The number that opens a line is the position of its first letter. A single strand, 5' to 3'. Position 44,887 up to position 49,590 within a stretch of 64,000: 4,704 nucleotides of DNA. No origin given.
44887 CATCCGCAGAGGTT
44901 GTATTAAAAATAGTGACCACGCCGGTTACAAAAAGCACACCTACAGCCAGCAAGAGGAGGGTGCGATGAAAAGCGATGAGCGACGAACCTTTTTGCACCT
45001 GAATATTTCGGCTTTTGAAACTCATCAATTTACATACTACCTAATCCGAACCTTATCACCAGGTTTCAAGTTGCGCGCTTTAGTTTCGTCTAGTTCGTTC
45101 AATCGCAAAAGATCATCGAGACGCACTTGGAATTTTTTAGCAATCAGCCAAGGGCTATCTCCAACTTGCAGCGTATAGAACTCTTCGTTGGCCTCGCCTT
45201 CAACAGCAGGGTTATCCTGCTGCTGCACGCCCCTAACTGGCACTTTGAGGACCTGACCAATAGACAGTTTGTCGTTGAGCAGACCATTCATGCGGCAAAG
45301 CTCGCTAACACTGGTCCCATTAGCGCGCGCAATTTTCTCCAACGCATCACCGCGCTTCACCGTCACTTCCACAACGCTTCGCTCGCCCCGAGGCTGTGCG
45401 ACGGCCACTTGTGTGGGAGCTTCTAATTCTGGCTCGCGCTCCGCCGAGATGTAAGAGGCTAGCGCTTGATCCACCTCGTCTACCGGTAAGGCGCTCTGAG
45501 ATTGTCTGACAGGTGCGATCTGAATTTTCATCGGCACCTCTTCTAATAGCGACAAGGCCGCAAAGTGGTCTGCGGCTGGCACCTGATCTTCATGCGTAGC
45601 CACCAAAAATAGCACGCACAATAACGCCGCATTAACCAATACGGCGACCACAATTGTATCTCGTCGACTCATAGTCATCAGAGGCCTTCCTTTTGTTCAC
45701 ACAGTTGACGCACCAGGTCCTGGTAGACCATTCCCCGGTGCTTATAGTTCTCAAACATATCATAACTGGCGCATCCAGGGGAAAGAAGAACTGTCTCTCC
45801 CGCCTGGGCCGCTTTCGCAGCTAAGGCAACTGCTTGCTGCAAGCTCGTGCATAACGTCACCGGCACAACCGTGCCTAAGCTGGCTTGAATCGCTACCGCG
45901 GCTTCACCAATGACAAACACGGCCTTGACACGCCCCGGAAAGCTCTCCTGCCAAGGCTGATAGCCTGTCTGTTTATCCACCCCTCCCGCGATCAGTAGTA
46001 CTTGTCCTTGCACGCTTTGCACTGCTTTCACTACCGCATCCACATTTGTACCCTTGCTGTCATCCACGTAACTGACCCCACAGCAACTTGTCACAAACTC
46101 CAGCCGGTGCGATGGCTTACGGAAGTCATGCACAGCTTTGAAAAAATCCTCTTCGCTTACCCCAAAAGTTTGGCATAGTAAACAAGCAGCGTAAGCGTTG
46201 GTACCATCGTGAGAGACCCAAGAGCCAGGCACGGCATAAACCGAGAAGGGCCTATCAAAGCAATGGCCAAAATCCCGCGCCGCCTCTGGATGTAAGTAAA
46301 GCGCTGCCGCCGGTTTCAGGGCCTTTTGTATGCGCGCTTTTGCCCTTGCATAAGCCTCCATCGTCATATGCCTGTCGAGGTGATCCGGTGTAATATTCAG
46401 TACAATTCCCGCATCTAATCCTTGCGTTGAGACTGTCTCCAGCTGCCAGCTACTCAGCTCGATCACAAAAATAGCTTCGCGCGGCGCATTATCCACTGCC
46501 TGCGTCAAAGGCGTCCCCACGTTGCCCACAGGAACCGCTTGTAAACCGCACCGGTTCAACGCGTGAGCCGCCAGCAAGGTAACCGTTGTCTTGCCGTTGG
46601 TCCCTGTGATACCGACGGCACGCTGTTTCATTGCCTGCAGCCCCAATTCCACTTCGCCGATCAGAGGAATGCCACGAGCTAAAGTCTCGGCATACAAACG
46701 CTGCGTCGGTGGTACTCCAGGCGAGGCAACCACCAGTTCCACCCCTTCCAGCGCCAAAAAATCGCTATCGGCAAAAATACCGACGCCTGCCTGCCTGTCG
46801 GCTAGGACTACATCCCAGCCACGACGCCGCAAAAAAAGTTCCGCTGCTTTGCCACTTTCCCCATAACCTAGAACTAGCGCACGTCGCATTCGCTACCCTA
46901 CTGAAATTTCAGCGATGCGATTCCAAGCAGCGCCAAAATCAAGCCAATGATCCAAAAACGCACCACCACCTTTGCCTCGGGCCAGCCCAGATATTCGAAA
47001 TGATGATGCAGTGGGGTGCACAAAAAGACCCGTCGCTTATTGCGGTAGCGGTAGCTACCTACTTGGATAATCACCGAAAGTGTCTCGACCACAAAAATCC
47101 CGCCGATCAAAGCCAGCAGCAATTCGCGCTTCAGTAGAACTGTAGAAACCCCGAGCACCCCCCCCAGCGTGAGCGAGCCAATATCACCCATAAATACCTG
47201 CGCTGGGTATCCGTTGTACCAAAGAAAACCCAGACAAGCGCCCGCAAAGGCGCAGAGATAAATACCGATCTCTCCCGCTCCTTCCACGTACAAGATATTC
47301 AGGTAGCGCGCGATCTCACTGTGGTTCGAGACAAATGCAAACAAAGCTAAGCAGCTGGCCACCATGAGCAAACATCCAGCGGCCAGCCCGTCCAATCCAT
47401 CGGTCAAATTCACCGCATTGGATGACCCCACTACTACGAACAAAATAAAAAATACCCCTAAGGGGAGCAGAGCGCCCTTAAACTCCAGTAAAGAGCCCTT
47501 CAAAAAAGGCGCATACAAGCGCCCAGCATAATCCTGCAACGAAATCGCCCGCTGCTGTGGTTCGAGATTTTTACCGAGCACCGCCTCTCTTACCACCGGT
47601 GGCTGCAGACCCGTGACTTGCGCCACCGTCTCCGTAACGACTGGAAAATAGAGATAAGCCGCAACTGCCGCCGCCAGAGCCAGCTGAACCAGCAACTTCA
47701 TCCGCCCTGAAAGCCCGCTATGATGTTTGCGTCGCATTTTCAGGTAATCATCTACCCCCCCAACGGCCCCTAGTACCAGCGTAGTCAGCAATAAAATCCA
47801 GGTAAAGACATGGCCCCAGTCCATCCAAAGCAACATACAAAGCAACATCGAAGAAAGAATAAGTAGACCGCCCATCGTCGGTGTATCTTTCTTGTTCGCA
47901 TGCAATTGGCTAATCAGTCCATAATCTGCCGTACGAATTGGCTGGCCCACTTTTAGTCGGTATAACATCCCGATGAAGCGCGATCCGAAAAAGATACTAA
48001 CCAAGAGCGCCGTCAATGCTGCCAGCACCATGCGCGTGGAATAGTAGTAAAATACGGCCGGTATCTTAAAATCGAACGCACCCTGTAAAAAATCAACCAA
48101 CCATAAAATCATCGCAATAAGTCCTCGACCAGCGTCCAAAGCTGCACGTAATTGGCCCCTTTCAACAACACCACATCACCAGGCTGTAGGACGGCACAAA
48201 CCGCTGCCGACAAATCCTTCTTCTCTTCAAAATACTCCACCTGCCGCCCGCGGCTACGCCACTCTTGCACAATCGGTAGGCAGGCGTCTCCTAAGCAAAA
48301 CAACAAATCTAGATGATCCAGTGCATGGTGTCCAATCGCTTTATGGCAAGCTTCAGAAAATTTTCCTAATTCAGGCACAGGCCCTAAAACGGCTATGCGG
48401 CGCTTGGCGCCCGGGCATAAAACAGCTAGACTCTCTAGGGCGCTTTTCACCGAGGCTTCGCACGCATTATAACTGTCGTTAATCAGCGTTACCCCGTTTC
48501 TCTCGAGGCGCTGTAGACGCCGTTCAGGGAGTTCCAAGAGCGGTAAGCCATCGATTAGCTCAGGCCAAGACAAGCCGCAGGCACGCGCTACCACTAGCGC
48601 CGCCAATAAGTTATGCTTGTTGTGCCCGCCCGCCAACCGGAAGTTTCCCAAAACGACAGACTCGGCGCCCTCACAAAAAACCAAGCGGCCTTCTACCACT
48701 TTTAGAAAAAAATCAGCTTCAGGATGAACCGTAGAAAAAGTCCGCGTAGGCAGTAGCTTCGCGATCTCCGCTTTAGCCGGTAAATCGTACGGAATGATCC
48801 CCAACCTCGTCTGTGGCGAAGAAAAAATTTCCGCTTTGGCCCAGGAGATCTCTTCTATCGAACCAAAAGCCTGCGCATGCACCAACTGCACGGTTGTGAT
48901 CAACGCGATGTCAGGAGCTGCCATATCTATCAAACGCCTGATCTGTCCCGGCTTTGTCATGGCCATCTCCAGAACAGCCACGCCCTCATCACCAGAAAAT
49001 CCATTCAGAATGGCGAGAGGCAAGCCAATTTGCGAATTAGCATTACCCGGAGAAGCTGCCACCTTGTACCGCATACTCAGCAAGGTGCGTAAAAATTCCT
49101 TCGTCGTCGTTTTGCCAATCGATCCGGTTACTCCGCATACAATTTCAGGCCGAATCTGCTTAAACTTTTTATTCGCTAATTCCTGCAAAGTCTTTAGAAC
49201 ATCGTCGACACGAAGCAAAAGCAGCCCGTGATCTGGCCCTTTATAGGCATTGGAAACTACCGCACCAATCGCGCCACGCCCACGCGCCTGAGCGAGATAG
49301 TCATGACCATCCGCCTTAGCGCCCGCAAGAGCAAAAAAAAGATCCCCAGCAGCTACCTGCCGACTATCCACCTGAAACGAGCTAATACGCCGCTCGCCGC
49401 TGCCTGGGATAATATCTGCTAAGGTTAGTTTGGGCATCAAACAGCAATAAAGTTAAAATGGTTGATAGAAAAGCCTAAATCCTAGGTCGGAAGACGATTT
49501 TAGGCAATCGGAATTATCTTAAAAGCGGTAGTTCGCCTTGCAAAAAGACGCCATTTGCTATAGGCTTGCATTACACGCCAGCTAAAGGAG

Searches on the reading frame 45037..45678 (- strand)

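Call 3: search_protein_families(library=pfam, proteins=[window:45037-45678:-])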
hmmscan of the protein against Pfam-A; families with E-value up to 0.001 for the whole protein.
window:45037-45678:- (213 aa): 2 families
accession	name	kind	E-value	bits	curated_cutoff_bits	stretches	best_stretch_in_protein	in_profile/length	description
PF01476.26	LysM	-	3.5e-25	88.1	20.9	2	106-147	2-43/43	LysM domain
PF23473.1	LysM3_LYK4_5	-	0.00091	19.7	29.3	0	168-199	5-36/48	LYK4/5 LysM3 domain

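Call 28: search_protein_families(library=ncbifam, max_evalue=0.01, proteins=[window:45037-45678:-])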
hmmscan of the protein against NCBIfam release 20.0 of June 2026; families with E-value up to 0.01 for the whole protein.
window:45037-45678:- (213 aa): 14 families
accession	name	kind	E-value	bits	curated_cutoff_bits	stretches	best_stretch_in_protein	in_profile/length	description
NF008050.0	PRK10783.1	equivalog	7.1e-16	57.6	508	1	84-210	326-445/457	murein transglycosylase D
NF042931.1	SAG1386_EF1546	equivalog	1.8e-14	54.1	80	2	63-146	86-157/158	SAG1386/EF1546 family surface-associated protein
NF040883.1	amid_act_ActS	equivalog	3.3e-12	46.2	375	1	97-147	28-79/242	amidase activator ActS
TIGR02899.1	spore_safA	subfamily_domain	3e-09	36.7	67.85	1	171-194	2-25/44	SafA/ExsA family spore coat assembly protein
NF004974.0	PRK06347.1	equivalog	3.1e-09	36.4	701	1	105-197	482-579/592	1,4-beta-N-acetylmuramoylhydrolase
NF050804.1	CellDivDipMCaul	equivalog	6.4e-09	35.2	900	0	164-211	307-352/634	cell division endopeptidase DipM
NF041208.1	celldiv_DipM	equivalog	9.5e-08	31.7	740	1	88-148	176-229/419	cell division endopeptidase DipM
NF047755.1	LIC_10271_M23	exception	1.2e-07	31.7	180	1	161-212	20-69/207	LIC_10271 family cell wall hydrolase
NF010723.1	PRK14125.1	equivalog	6.3e-07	29.3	60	1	98-148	28-86/87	cell division suppressor protein YneA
TIGR02907.1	spore_VI_D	equivalog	8.2e-06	25.6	169.85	1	107-147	304-344/344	stage VI sporulation protein D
NF010495.0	PRK13914.1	equivalog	8.5e-06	25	647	1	101-146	26-71/481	invasion associated endopeptidase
NF008399.0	PRK11198.1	equivalog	0.00014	22.3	134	0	149-183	80-113/149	peptidoglycan-binding protein LysM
NF047657.1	CellWlHdaseLepto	equivalog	0.0044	16.5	400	0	161-212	22-71/221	hypothetical protein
NF052398.1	Agg_Promo_Fact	equivalog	0.0046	17.2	170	0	102-156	28-83/202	aggregation-promoting factor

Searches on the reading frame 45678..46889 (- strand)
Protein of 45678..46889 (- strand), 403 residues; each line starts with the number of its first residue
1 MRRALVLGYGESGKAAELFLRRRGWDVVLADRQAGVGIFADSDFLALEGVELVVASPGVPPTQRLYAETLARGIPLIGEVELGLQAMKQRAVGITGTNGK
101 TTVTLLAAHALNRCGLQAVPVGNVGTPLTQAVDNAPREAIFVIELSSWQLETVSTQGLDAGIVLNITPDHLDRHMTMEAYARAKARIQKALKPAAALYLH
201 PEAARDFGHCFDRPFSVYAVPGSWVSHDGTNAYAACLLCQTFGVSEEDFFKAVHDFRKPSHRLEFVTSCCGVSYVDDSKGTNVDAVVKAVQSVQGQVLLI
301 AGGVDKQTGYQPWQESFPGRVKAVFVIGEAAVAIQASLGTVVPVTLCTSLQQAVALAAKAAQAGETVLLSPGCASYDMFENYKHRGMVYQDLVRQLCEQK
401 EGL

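Call 3: search_protein_families(library=pfam, proteins=[window:45678-46889:-])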
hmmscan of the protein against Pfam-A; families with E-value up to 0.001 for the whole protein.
window:45678-46889:- (403 aa): 3 families
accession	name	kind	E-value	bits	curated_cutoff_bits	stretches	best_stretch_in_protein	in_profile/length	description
PF08245.18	Mur_ligase_M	-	2.2e-20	73.9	24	1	94-194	1-116/200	Mur ligase middle domain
PF02875.26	Mur_ligase_C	-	4e-11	44.3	28.4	1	261-371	1-125/127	Mur ligase, glutamate ligase domain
PF21799.2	MurD-like_N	-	0.00013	22.7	27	0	46-78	56-88/88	Mur ligase MurD-like, N-terminal domain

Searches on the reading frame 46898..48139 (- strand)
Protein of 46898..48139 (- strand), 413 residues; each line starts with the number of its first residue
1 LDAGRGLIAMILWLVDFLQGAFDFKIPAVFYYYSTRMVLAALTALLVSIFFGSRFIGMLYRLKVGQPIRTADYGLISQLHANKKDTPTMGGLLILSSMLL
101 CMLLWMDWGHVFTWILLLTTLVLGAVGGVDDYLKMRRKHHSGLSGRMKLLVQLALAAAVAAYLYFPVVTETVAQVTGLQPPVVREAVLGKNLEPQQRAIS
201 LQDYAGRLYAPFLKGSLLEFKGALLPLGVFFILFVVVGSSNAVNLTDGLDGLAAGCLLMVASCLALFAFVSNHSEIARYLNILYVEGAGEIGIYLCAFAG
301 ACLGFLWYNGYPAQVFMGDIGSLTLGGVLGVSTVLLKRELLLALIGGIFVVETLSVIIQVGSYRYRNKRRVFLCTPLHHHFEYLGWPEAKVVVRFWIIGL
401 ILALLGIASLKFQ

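Call 3: search_protein_families(library=pfam, proteins=[window:46898-48139:-])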
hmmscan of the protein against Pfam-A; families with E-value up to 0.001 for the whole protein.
window:46898-48139:- (413 aa): 2 families
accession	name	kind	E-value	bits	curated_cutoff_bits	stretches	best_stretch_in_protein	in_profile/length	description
PF00953.26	Glycos_transf_4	-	5.5e-30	104.9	27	1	114-336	2-159/160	Glycosyl transferase family 4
PF10555.14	MraY_sig1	-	5.3e-05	22.9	20.1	1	83-95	1-13/13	Phospho-N-acetylmuramoyl-pentapeptide-transferase signature 1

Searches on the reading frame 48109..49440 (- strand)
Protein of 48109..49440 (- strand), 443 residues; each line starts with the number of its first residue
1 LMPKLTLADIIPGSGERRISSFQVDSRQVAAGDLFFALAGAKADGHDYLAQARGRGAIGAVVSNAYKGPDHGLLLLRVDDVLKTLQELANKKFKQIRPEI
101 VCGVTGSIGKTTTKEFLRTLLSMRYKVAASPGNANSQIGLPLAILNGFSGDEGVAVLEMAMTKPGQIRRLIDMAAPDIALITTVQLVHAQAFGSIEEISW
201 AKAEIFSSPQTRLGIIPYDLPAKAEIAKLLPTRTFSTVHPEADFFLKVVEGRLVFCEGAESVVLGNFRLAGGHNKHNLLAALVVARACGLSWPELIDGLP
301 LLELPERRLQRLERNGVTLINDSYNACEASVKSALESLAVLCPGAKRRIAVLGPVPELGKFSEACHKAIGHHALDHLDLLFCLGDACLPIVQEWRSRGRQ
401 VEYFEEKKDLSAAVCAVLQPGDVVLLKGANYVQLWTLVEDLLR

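Call 3: search_protein_families(library=pfam, proteins=[window:48109-49440:-])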
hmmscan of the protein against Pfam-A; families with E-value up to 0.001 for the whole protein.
window:48109-49440:- (443 aa): 3 families
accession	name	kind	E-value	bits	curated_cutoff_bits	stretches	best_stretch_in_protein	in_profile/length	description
PF08245.18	Mur_ligase_M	-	1.1e-28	101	24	1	104-285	1-200/200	Mur ligase middle domain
PF02875.26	Mur_ligase_C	-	2.5e-18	67.6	28.4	1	307-429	1-126/127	Mur ligase, glutamate ligase domain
PF01225.30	Mur_ligase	-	3.3e-07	31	21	1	19-90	2-92/95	Mur ligase family, catalytic domain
